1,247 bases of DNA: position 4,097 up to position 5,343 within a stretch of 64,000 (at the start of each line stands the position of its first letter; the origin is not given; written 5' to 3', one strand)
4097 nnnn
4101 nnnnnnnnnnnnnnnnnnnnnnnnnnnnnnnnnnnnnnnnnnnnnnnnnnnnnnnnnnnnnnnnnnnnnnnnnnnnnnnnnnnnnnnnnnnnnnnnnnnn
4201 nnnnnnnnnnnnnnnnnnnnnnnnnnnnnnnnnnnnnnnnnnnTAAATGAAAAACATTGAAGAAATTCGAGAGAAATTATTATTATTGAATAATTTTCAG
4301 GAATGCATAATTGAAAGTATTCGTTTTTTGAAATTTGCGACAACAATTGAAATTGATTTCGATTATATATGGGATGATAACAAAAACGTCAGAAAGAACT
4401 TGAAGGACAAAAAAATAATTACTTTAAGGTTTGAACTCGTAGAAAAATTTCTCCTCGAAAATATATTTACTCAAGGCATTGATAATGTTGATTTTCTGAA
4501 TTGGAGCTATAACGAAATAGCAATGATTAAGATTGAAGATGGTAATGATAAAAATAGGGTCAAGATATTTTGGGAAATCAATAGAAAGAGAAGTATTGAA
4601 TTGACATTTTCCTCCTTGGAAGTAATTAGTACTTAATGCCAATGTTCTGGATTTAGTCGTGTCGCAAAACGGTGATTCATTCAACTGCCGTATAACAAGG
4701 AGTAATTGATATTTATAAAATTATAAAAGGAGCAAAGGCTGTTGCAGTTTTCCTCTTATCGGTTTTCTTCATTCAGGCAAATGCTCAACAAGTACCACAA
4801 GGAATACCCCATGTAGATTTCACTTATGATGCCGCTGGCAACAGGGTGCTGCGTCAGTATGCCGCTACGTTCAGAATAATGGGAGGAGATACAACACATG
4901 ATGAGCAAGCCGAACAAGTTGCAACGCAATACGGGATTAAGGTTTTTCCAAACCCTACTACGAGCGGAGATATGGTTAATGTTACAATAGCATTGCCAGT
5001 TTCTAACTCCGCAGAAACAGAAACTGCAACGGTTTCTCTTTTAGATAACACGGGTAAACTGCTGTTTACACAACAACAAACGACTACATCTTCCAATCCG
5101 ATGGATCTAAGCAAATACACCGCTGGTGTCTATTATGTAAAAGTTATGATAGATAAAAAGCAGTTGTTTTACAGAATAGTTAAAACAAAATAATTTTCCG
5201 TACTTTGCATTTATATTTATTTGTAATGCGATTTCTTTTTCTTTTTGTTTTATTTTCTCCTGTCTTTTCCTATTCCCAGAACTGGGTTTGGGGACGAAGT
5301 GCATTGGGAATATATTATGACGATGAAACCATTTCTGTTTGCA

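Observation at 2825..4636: Tip B: unrecognised ~290-aa toxin domain with a 129-aa immunity-like partner, both strongly AT-rich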

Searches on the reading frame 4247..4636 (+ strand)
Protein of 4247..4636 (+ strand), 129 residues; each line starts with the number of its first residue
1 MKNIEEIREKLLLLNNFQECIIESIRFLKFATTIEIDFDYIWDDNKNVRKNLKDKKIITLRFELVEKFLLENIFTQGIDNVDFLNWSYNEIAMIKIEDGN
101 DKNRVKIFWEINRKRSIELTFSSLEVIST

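Call 3: search_protein_families(library=pfam, proteins=[window:4247-4636:+], max_evalue=1)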
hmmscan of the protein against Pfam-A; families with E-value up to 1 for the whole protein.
window:4247-4636:+ (129 aa): 0 families

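Call 4: search_protein_families(library=ncbifam, proteins=[window:4247-4636:+], max_evalue=1)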
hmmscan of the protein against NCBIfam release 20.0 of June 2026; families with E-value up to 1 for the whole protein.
window:4247-4636:+ (129 aa): 0 families

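Call 6: search_solved_structures(query=window:4247-4633:+, max_evalue=10, show_alignments=2)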
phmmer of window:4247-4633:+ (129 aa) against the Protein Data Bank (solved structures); distinct sequences matched with E-value up to 10: 1.
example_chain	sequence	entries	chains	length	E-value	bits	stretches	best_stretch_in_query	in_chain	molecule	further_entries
3j0a_A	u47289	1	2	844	0.0083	19.7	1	34-92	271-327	Toll-like receptor 5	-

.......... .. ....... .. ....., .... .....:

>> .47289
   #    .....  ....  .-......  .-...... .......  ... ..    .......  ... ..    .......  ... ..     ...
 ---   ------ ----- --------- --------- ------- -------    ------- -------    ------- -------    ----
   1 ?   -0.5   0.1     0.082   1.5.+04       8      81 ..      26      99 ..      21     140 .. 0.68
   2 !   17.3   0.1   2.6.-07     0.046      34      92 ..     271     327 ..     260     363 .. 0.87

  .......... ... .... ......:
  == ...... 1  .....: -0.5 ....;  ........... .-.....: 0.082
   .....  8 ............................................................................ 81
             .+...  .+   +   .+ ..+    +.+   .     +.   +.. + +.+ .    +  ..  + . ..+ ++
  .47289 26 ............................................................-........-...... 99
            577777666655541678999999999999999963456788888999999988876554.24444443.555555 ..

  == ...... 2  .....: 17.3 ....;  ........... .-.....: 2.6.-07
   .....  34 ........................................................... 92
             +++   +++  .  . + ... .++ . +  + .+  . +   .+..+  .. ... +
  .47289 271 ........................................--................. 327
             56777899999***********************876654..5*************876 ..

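Call 7: search_protein_families(library=padloc, proteins=[window:4247-4633:+], max_evalue=1)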
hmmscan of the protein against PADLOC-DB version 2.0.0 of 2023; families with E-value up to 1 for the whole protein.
window:4247-4633:+ (129 aa): 0 families

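Call 8: search_protein_families(library=phrogs, proteins=[window:4247-4633:+], max_evalue=1)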
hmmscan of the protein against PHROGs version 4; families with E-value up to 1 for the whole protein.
window:4247-4633:+ (129 aa): 2 families
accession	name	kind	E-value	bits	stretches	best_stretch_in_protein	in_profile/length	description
phrog_2084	-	unknown function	0.029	15.3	1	67-90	16-39/66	-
phrog_34816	-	unknown function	0.065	14.4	1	33-92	31-91/156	-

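Call 10: find_homologous_proteins(query=window:4247-4633:+, max_evalue=0.001)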
Query window:4247-4633:+ (129 aa): 1 proteins with E <= 0.001 among 14 candidates.
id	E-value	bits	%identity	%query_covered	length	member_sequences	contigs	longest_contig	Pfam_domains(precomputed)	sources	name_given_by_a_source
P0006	2.0e-74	266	100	100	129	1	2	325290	-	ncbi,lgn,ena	-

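Call 49: search_protein_families(library=pfam, alignment_id=A4, max_evalue=10)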
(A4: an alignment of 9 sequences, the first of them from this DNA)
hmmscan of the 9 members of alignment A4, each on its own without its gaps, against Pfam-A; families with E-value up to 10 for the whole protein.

A. member 1, seq(129 aa): 0 families

B. families by the number of members that match (of 9 scanned): 2 families
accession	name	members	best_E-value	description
PF22300.2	NGO_1070-like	1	0.002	NGO_1070-like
PF19662.4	DUF6165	1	0.046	Family of unknown function (DUF6165)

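Call 50: find_homologous_proteins(query=A4, max_evalue=0.001)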
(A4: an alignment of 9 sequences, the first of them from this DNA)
Query A4 (9 sequences) (129 aa, profile of the alignment): 28 proteins with E <= 0.001 among 2007 candidates.
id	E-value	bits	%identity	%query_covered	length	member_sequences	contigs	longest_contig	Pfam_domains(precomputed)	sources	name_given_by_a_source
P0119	1.5e-45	172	31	85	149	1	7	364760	-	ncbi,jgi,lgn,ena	-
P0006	5.9e-38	148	100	100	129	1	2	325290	-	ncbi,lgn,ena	-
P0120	1.2e-37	147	26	85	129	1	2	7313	-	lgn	-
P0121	4.6e-37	145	27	95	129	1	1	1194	-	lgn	-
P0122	1.6e-35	140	28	98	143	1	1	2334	-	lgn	-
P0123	9.2e-34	134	37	64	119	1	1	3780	-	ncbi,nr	ncbi:MAG TPA: hypothetical protein DIW27_09325, partial [Cytophagales bacterium]|nr:hypothetical pro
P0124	3.4e-33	132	19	87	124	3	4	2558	-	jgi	jgi:hypothetical protein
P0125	9.2e-30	121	20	88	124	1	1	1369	-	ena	-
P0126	1.8e-29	120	26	95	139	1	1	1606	-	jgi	jgi:hypothetical protein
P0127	6.2e-29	119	20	88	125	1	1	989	-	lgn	-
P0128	1.1e-28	118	19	88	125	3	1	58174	-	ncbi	ncbi:hypothetical protein GCM10027063_38200 [Promicromonospora xylanilytica]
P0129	5.6e-28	116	24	74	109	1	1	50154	-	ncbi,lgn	ncbi:MAG: hypothetical protein AAGI52_17330 [Bacteroidota bacterium]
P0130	9.4e-28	115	22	78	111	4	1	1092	-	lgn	-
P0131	1.6e-27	114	27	74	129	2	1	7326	-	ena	-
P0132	1.4e-25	108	29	95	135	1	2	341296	-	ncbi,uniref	ncbi:hypothetical protein [Sinomonas halotolerans]|uniref:Uncharacterized protein n=1 Tax=Sinomonas 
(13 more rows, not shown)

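Call 62: search_solved_structures(query=A5, max_evalue=10, show_alignments=3)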
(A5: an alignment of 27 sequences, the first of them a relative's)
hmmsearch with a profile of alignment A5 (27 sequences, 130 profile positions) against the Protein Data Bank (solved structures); distinct sequences matched with E-value up to 10: 0.

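Call 64: predict_structure(alignment_id=A5)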
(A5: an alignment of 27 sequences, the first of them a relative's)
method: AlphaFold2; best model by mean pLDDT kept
length: 129 residues; sequences in the alignment: 27
mean_pLDDT: 86.3   pTM: 0.81
mean pLDDT of the five models: 86.3, 85.4, 84.9, 84.4, 84.4
residues with pLDDT >= 90: 62; 70-90: 51; 50-70: 16; < 50: 0
segments of 3 or more residues with pLDDT < 50: none
pLDDT, mean of each block of 10 residues (from residue 1): 80 89 92 95 89 91 94 66 71 87 89 88 91
secondary structure, 60 per line:
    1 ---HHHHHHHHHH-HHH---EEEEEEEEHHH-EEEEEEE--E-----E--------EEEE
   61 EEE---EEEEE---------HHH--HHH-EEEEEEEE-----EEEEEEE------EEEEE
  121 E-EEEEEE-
elements in order: H4-13 E21-28 E33-39 E57-63 E67-71 E90-97 E103-109 E116-121 E123-128

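Call 92: find_encoding_contigs(protein=P0006, flank=10000)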
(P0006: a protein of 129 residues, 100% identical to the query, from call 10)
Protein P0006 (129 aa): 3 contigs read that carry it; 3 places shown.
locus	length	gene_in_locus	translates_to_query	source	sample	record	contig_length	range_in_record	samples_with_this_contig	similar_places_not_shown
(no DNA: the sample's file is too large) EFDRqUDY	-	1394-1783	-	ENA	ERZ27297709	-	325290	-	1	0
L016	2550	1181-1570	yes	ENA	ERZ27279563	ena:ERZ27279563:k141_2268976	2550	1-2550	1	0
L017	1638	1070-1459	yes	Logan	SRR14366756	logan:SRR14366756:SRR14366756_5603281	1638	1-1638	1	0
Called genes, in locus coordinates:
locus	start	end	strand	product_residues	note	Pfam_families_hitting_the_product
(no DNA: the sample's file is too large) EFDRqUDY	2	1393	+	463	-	?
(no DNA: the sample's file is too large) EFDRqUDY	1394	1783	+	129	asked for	-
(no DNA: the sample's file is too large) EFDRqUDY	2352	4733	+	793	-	PF06739:SBBP (faint), PF13585:CHU_C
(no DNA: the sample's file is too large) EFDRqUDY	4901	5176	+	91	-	PF01381:HTH_3, PF12844:HTH_19, PF13443:HTH_26 (weak), PF13560:HTH_31 (weak)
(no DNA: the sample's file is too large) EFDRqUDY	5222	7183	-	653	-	PF25575:TPR_BSK1_C (faint), PF13174:TPR_6 (faint), PF13431:TPR_17 (faint), PF13432:TPR_16 (faint), PF01239:PPTA (faint), PF13181:TPR_8 (faint), PF00515:TPR_1, PF07719:TPR_2 (weak), +7 more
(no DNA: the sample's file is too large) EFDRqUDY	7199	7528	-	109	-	PF01906:YbjQ_1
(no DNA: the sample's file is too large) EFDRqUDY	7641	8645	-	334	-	-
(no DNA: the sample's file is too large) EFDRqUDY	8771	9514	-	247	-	PF13085:Fer2_3, PF13187:Fer4_9 (faint), PF13183:Fer4_8, PF12838:Fer4_7, PF13534:Fer4_17 (weak)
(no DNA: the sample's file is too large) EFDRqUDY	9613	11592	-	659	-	PF00890:FAD_binding_2, PF01266:DAO (faint), PF02910:Succ_DH_flav_C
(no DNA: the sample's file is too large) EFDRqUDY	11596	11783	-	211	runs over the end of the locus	PF01127:Sdh_cyt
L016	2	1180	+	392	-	?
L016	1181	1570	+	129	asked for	-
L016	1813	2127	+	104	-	PF18962:Por_Secre_tail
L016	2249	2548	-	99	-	?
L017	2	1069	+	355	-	?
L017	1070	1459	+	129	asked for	-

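Call 93: search_protein_families(library=pfam, alignment_id=A5, max_evalue=1)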
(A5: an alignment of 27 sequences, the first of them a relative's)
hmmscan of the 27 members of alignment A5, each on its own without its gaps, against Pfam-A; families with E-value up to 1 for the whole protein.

A. member 1, P0006 (129 aa): 0 families

B. families by the number of members that match (of 27 scanned): 8 families
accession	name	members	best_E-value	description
PF04349.18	MdoG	2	0.22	Periplasmic glucan biosynthesis protein, MdoG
PF22300.2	NGO_1070-like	1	0.002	NGO_1070-like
PF19662.4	DUF6165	1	0.046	Family of unknown function (DUF6165)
PF18545.6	HalOD1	1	0.059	Halobacterial output domain 1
PF12073.14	DUF3553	1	0.079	Protein of unknown function (DUF3553)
PF08473.17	VGCC_alpha2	1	0.1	Neuronal voltage-dependent calcium channel alpha 2acd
PF05935.17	Arylsulfotrans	1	0.11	Arylsulfotransferase (ASST)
PF24951.3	LisH_PAC1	1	0.11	PAC1 LisH domain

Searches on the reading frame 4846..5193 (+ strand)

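Call 3: search_protein_families(library=pfam, proteins=[window:4846-5193:+], max_evalue=1)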
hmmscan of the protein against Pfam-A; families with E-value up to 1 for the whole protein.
window:4846-5193:+ (115 aa): 3 families
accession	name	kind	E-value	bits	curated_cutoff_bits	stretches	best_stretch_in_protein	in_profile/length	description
PF18962.6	Por_Secre_tail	-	2.1e-11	44.4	27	1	33-108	1-70/75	Secretion system C-terminal sorting domain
PF11589.14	DUF3244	-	0.0017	18.7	25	1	50-109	31-92/96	Domain of unknown function (DUF3244)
PF16554.10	OAM_dimer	-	0.16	12.9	25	1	40-70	9-40/78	Dimerisation domain of d-ornithine 4,5-aminomutase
